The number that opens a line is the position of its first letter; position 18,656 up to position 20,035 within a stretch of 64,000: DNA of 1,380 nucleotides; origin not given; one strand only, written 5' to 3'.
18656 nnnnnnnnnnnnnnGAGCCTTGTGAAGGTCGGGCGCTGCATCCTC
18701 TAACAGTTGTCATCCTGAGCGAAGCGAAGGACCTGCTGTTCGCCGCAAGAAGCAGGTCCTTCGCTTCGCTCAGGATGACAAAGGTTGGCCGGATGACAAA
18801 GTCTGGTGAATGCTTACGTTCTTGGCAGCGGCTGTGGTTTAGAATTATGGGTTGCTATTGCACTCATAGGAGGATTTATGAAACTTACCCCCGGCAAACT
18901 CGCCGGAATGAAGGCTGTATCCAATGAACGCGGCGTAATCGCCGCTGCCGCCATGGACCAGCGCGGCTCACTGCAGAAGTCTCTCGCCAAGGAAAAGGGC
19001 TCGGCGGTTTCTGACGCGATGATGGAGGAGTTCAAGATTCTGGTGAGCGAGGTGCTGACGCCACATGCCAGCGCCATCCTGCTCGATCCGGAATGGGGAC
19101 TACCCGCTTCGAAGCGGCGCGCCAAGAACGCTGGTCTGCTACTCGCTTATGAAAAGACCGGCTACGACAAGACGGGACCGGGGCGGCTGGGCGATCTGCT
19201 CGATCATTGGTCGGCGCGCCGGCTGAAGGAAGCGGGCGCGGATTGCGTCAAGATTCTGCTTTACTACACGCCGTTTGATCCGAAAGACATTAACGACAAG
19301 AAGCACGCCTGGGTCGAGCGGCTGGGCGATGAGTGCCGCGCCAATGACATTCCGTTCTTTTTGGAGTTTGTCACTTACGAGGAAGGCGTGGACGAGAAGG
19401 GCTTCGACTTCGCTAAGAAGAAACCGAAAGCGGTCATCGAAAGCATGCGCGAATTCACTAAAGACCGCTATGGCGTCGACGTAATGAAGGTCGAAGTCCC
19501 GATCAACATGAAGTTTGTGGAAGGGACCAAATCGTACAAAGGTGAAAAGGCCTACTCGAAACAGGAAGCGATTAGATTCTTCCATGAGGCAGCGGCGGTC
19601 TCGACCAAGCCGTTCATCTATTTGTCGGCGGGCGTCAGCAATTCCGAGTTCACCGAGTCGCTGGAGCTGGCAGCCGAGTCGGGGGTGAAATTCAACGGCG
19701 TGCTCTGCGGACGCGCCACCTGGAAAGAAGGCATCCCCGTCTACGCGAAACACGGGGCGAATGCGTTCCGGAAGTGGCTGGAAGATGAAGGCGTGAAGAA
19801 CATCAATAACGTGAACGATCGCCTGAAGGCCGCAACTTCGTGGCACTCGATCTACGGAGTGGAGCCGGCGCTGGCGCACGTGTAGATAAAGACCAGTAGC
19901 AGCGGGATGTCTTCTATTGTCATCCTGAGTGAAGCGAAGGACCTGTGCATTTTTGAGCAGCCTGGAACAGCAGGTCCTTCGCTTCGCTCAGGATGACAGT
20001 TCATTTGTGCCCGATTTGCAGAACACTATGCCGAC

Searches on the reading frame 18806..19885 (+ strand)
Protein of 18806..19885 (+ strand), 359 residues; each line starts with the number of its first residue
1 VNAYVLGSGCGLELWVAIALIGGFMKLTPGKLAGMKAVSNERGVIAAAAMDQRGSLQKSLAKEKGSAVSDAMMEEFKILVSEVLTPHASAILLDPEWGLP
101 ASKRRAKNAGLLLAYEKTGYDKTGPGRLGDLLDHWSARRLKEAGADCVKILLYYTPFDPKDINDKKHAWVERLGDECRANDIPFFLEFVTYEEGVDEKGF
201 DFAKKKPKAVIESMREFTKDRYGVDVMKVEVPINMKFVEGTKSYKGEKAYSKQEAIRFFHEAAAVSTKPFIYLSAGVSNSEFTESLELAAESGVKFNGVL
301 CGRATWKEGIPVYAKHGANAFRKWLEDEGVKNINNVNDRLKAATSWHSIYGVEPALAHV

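Call 3: search_protein_families(library=pfam, proteins=[window:18806-19885:+], max_evalue=0.01)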
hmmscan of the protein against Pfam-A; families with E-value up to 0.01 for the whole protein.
window:18806-19885:+ (359 aa): 2 families
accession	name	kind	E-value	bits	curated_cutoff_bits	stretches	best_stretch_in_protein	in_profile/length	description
PF01791.15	DeoC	-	1.1e-44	153.2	23.8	1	46-307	2-228/229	DeoC/LacD family aldolase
PF09863.15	DUF2090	-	0.0049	16.5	27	0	136-193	130-187/310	Uncharacterized protein conserved in bacteria (DUF2090)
